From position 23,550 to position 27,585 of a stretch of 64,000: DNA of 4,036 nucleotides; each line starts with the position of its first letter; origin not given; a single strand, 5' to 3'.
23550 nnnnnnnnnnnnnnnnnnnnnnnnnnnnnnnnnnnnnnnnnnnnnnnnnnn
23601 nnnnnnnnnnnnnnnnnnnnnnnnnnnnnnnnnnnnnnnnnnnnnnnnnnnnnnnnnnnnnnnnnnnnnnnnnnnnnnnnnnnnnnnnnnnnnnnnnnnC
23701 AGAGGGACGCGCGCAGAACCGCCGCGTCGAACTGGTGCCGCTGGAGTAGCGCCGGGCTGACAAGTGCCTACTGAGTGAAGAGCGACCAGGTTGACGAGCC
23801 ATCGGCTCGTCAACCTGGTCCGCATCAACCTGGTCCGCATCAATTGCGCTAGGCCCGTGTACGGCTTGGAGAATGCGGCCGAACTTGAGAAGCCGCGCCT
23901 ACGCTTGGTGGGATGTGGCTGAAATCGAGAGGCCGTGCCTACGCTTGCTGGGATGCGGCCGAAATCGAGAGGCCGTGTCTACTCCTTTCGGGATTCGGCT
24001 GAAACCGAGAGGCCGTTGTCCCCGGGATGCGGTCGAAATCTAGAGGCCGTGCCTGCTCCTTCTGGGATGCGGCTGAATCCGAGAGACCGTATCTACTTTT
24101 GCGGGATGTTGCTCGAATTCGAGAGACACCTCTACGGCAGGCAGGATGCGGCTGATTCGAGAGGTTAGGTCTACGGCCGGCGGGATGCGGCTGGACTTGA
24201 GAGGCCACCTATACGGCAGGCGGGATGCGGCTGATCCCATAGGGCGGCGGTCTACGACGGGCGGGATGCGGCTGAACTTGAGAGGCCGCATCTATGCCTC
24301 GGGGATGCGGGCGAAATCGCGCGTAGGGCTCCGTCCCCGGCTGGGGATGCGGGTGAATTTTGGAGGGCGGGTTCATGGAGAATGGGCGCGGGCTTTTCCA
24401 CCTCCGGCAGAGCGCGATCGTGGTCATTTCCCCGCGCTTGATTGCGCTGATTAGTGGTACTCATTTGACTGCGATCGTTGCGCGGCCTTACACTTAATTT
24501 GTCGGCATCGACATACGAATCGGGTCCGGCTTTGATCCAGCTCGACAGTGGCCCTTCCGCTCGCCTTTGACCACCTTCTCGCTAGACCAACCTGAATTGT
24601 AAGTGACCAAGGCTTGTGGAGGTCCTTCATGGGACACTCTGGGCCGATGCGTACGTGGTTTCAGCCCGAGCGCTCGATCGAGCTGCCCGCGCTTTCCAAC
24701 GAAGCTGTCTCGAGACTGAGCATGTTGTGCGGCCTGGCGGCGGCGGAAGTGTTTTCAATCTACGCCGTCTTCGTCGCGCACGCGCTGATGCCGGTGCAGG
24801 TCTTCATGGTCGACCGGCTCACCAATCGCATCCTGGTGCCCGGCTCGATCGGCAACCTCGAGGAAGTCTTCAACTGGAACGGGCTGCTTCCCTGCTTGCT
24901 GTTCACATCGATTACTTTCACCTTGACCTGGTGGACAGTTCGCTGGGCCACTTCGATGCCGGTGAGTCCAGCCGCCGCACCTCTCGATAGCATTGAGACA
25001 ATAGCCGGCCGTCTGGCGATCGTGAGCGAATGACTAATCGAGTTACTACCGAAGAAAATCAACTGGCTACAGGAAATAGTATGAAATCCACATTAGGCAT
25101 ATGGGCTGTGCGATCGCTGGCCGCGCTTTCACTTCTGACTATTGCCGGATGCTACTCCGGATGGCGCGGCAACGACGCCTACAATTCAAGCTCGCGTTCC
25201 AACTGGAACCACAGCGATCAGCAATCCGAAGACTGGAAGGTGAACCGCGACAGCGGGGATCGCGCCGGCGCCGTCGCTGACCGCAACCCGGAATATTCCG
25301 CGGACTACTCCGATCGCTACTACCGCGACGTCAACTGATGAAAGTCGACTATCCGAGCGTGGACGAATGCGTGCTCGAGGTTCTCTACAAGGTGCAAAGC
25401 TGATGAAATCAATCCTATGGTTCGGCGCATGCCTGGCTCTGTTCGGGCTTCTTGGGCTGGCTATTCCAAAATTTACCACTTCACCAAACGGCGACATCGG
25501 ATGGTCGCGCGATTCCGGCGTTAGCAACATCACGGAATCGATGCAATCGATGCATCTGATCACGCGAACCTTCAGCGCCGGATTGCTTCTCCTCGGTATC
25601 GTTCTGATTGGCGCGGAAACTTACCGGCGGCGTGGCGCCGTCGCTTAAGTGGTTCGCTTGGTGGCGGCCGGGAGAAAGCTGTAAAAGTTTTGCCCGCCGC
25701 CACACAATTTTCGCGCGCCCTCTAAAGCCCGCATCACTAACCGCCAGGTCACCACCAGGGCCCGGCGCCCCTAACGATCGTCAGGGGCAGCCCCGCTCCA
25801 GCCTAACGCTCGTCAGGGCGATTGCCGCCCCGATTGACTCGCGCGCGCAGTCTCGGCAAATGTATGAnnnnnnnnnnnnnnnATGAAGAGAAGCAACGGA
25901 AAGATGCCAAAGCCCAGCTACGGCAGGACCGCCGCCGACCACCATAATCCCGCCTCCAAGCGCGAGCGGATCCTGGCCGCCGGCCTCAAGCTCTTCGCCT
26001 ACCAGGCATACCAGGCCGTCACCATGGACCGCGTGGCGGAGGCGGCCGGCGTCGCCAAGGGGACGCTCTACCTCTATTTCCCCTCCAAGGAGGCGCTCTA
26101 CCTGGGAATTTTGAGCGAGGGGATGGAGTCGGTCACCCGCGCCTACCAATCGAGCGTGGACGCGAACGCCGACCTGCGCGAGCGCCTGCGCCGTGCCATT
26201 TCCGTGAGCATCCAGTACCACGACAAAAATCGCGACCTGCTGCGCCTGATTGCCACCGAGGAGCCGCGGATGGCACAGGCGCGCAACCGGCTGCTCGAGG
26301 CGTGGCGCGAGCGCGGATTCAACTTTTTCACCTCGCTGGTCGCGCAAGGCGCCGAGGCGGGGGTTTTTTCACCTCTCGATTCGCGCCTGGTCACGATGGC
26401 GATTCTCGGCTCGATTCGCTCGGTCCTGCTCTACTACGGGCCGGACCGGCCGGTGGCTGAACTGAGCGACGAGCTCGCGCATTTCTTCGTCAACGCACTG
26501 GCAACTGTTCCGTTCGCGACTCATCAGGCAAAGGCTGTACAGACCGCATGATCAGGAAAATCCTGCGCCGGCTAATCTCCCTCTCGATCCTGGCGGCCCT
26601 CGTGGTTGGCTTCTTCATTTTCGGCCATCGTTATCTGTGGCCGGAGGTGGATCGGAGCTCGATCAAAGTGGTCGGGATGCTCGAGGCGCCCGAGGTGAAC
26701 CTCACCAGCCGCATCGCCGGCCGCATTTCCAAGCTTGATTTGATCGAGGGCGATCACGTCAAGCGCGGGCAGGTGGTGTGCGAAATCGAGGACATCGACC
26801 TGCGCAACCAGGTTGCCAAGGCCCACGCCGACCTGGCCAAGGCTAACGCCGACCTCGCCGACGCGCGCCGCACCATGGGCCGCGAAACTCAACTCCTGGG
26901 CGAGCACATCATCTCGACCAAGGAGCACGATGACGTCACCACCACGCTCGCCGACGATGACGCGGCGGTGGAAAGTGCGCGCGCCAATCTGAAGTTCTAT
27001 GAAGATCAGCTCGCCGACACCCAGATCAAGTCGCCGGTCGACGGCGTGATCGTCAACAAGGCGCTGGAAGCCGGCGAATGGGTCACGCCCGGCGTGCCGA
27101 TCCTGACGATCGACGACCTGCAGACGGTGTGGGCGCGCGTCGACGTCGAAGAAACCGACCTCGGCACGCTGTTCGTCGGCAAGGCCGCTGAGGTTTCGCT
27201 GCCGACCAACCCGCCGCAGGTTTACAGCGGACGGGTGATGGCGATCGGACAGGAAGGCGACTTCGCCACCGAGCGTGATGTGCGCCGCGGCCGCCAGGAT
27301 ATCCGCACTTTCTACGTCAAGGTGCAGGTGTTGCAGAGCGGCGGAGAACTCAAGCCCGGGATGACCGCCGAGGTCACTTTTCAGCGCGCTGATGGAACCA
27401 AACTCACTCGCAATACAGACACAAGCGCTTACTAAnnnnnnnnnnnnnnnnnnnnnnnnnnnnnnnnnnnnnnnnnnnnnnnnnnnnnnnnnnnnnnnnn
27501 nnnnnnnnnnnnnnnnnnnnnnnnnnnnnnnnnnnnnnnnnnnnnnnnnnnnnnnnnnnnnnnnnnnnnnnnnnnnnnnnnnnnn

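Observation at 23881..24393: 12.5-unit degenerate roughly 40-bp tandem repeat array downstream of the ompA-like gene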

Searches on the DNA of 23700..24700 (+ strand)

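Call 7: search_rna_families(source=window, start=23700, end=24700, threshold=evalue, max_evalue=10)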
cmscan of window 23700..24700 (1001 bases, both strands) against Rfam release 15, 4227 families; matches with E-value up to 10: 5.
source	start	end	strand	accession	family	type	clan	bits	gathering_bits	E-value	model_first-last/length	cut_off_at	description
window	23771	23832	-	RF03889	mir-4776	Gene; miRNA;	-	26.1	97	0.017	1-80/80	no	mir-4776 microRNA precursor family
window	23771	23832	+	RF03889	mir-4776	Gene; miRNA;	-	23.7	97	0.071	1-80/80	no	mir-4776 microRNA precursor family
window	23789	23815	-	RF02726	sno_ZL63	Gene; snRNA; snoRNA; CD-box;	-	23.2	50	0.04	1-43/43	no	Small nucleolar RNA ZL63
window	23761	23831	-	RF03971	mir-3572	Gene; miRNA;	-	21.3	100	0.12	1-86/86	no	mir-3572 microRNA precursor family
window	23785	23815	+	RF01670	P17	Gene; sRNA;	-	10.2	45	6.7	248-282/282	no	Pseudomonas sRNA P17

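Call 83: search_dna_similar(query=window:23845-24400:+, collection=plasmids, mode=distant, max_evalue=0.001, max_rows=10)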
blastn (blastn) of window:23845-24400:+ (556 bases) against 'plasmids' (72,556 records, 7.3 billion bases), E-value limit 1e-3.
No match.

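Call 84: search_dna_similar(query=window:23845-24400:+, collection=phages, mode=distant, max_evalue=0.001, max_rows=10)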
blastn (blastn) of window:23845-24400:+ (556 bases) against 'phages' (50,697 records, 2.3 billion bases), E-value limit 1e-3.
No match.
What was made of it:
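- No similarity to any plasmid or phage record (calls 83, 84).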

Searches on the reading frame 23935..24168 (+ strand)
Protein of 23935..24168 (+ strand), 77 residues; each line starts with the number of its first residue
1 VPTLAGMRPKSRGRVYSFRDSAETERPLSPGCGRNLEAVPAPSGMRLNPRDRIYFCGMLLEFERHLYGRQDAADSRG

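Call 46: find_homologous_proteins(query=window:23935-24168:+, max_evalue=10)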
Query window:23935-24168:+: no candidate shares three 5-residue words with the query. No homologue found.

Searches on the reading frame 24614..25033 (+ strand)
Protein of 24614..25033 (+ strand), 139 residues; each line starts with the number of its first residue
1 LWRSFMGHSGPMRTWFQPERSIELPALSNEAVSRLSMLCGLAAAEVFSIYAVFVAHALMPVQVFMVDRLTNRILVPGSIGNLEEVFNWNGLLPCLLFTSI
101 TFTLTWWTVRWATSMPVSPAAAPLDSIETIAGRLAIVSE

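Call 9: search_protein_families(library=pfam, proteins=[window:24614-25033:+], max_evalue=0.01)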
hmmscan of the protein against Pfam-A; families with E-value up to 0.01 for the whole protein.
window:24614-25033:+ (139 aa): 0 families
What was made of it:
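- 24629..25033 (+): Downstream 134-aa gene of unknown function, first of three small genes before a TetR/HlyD/ABC operon. It was used to find the orthologous loci. No Pfam match (call 9).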

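Call 28: find_encoding_contigs(protein=window:24629-25033:+, flank=6000, max_places=10)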
Protein window:24629-25033:+ (134 aa): 4 contigs read that carry it; 4 places shown.
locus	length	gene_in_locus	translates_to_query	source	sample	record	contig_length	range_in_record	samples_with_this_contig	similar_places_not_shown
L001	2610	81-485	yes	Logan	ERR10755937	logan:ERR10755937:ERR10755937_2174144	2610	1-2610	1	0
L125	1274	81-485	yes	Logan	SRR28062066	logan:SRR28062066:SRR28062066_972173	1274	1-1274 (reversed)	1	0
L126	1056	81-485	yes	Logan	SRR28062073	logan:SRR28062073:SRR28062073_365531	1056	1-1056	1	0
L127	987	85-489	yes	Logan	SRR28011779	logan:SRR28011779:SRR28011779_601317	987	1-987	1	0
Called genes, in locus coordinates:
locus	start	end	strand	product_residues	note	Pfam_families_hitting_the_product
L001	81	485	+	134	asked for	-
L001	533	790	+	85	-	-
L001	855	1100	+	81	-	-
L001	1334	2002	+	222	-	PF00440:TetR_N, PF17932:TetR_C_24, PF17938:TetR_C_29 (weak)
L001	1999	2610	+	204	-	?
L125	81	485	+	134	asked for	-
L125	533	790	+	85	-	-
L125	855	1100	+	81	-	-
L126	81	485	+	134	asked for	-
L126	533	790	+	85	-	-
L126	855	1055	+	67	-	?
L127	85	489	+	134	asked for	-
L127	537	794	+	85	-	-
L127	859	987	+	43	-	?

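Call 38: find_homologous_proteins(query=window:24629-25033:+)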
Query window:24629-25033:+ (134 aa): 2 proteins with E <= 0.001 among 81 candidates.
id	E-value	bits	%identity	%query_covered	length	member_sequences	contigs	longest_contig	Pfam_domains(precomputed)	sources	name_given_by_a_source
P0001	5.6e-82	290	99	100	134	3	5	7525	-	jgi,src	jgi:hypothetical protein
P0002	1.9e-51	191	69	100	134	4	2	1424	-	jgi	-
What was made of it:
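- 24629..25033 (+): Only two protein clusters are known, at 99% and 69% identity (call 38).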

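Call 39: find_encoding_contigs(protein=P0001, flank=8000, max_places=10)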
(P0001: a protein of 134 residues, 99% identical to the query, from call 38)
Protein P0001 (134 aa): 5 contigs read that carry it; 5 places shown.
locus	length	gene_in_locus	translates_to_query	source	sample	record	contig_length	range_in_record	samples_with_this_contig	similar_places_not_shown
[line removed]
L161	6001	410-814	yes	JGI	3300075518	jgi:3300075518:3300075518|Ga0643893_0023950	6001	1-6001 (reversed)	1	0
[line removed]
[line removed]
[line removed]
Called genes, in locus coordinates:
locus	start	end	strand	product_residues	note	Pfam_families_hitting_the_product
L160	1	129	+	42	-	?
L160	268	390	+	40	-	-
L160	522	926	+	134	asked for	-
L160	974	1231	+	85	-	-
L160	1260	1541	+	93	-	-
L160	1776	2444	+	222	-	PF00440:TetR_N, PF17932:TetR_C_24, PF17938:TetR_C_29 (weak)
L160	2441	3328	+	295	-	PF25919:BSH_CusB (faint), PF00364:Biotin_lipoyl (faint), PF25917:BSH_RND, PF25973:BSH_CzcB, PF25876:HH_MFP_RND, PF25954:Beta-barrel_RND_2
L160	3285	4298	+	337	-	PF00005:ABC_tran, PF13304:AAA_21 (faint), PF13732:DrrA1-3_C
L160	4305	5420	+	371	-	PF12698:ABC2_membrane_3, PF01061:ABC2_membrane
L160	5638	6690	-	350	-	PF10503:Esterase_PHB (faint)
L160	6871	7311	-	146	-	-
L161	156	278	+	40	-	-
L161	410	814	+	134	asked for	-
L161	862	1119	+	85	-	-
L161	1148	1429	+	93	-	-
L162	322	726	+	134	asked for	-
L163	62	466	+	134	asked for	-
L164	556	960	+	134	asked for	-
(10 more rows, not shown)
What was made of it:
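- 24629..25033 (+): Called as a gene in independent assemblies (calls 28, 39).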

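Call 40: find_encoding_contigs(protein=P0002, flank=8000, max_places=10)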
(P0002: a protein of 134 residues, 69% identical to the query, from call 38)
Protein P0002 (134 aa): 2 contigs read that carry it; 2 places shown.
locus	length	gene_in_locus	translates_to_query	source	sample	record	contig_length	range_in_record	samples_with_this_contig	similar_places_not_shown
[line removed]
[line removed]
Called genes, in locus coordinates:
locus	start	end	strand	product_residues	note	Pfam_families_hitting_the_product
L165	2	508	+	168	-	?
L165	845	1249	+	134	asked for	-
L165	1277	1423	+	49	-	?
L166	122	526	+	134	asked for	-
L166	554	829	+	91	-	-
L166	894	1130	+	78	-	-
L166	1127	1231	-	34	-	?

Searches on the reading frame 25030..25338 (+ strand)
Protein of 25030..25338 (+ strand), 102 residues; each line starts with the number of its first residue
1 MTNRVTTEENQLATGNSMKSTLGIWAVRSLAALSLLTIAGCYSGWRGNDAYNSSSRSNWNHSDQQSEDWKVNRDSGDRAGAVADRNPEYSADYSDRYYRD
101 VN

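Call 9: search_protein_families(library=pfam, proteins=[window:25030-25338:+], max_evalue=0.01)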
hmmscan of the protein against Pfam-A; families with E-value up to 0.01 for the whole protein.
window:25030-25338:+ (102 aa): 0 families

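Call 65: search_protein_families(library=pfam, proteins=[window:25081-25338:+], max_evalue=0.0001)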
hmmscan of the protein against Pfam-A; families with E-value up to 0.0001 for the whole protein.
window:25081-25338:+ (85 aa): 0 families

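Call 82: find_encoding_contigs(protein=window:25081-25338:+, flank=3000, max_places=10)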
Protein window:25081-25338:+ (85 aa): 8 contigs read that carry it; 8 places shown.
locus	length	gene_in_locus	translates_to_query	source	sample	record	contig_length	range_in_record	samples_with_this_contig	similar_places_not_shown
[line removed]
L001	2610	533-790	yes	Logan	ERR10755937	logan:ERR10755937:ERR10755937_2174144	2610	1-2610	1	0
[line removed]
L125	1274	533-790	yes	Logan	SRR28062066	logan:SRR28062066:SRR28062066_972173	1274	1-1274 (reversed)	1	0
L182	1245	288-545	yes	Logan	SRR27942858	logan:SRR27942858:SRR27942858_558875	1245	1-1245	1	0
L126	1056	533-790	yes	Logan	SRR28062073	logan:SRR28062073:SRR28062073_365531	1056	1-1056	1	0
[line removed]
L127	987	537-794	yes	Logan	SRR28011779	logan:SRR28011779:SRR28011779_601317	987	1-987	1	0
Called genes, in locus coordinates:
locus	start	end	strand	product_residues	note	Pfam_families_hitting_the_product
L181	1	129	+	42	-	?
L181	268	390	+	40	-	-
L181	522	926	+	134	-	-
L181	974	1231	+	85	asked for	-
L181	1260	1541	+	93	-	-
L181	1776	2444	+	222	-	PF00440:TetR_N, PF17932:TetR_C_24, PF17938:TetR_C_29 (weak)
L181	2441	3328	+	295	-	PF25919:BSH_CusB (faint), PF00364:Biotin_lipoyl (faint), PF25917:BSH_RND, PF25973:BSH_CzcB, PF25876:HH_MFP_RND, PF25954:Beta-barrel_RND_2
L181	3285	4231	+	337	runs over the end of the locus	PF00005:ABC_tran, PF13304:AAA_21 (faint), PF13732:DrrA1-3_C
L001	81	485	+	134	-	-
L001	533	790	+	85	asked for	-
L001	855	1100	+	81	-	-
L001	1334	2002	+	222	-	PF00440:TetR_N, PF17932:TetR_C_24, PF17938:TetR_C_29 (weak)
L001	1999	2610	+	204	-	?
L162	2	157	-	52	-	?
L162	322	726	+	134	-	-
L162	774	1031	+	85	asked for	-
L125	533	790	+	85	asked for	-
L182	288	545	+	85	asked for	-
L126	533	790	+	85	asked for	-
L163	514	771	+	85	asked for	-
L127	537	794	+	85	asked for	-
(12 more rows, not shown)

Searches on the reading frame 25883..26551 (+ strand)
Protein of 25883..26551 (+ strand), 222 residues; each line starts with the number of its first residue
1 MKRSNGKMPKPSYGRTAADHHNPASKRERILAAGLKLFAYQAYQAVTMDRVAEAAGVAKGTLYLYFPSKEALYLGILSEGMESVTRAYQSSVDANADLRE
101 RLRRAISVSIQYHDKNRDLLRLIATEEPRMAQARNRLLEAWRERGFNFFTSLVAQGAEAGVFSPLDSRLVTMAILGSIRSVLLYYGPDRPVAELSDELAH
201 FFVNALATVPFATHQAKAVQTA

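Call 9: search_protein_families(library=pfam, proteins=[window:25883-26551:+], max_evalue=0.01)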
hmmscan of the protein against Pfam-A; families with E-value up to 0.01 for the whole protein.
window:25883-26551:+ (222 aa): 6 families
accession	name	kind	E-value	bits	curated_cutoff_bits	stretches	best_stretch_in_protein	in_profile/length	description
PF00440.29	TetR_N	-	3.6e-17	62.3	24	1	30-74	1-45/47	Bacterial regulatory proteins, tetR family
PF17932.6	TetR_C_24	-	2.5e-13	50.7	26.4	1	97-203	3-111/114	Tetracyclin repressor-like, C-terminal domain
PF17938.6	TetR_C_29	-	1.2e-05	25.9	26.2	1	100-175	3-81/119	Tetracyclin repressor-like, C-terminal domain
PF14514.11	TetR_C_9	-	0.0019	18.8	25.3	1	95-179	5-86/130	Tetracyclin repressor-like, C-terminal domain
PF16295.10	TetR_C_10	-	0.0067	17.2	28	0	81-180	5-102/132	Tetracyclin repressor-like, C-terminal domain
PF17935.6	TetR_C_27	-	0.008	16.7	26.1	0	96-178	3-81/106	Tetracyclin repressor-like, C-terminal domain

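Call 17: find_encoding_contigs(protein=window:25883-26551:+, flank=3000, max_places=4)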
Protein window:25883-26551:+ (222 aa): 4 contigs read that carry it; 4 places shown.
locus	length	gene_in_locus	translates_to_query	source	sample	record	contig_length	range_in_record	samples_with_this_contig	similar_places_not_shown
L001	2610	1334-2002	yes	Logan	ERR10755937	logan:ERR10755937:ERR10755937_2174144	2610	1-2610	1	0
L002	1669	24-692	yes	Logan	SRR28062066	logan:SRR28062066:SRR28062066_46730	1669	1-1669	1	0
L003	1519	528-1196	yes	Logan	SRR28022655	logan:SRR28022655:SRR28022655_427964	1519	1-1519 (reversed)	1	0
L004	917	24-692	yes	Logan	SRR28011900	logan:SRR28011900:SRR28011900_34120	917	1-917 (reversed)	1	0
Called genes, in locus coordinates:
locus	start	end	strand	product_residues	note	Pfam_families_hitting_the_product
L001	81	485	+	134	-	-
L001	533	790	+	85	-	-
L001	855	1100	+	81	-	-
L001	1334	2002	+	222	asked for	PF00440:TetR_N, PF17932:TetR_C_24, PF17938:TetR_C_29 (weak)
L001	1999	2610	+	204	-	?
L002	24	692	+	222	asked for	PF00440:TetR_N, PF17932:TetR_C_24, PF17938:TetR_C_29 (weak)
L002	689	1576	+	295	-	PF25919:BSH_CusB (faint), PF00364:Biotin_lipoyl (faint), PF25917:BSH_RND, PF25973:BSH_CzcB, PF25876:HH_MFP_RND, PF25954:Beta-barrel_RND_2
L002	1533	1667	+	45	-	?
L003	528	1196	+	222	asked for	PF00440:TetR_N, PF17932:TetR_C_24, PF17938:TetR_C_29 (weak)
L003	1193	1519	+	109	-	?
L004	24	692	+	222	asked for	PF00440:TetR_N, PF17932:TetR_C_24, PF17938:TetR_C_29 (weak)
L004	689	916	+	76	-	?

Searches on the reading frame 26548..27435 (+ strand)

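Call 9: search_protein_families(library=pfam, proteins=[window:26548-27435:+], max_evalue=0.01)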
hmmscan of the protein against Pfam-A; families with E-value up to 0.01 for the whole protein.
window:26548-27435:+ (295 aa): 4 families
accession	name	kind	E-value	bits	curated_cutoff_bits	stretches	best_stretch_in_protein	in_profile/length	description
PF16576.10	HlyD_D23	-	2.8e-24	86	30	1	38-274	5-214/214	Barrel-sandwich domain of CusB or HlyD membrane-fusion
PF13437.12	HlyD_3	-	6.7e-20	72.3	22.2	1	160-271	2-106/106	HlyD family secretion protein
PF00364.28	Biotin_lipoyl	-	2.4e-05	24.5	22.1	0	60-81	16-37/73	Biotin-requiring enzyme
PF13533.13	Biotin_lipoyl_2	-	6e-05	23.2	29.8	1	50-76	1-27/32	Biotin-lipoyl like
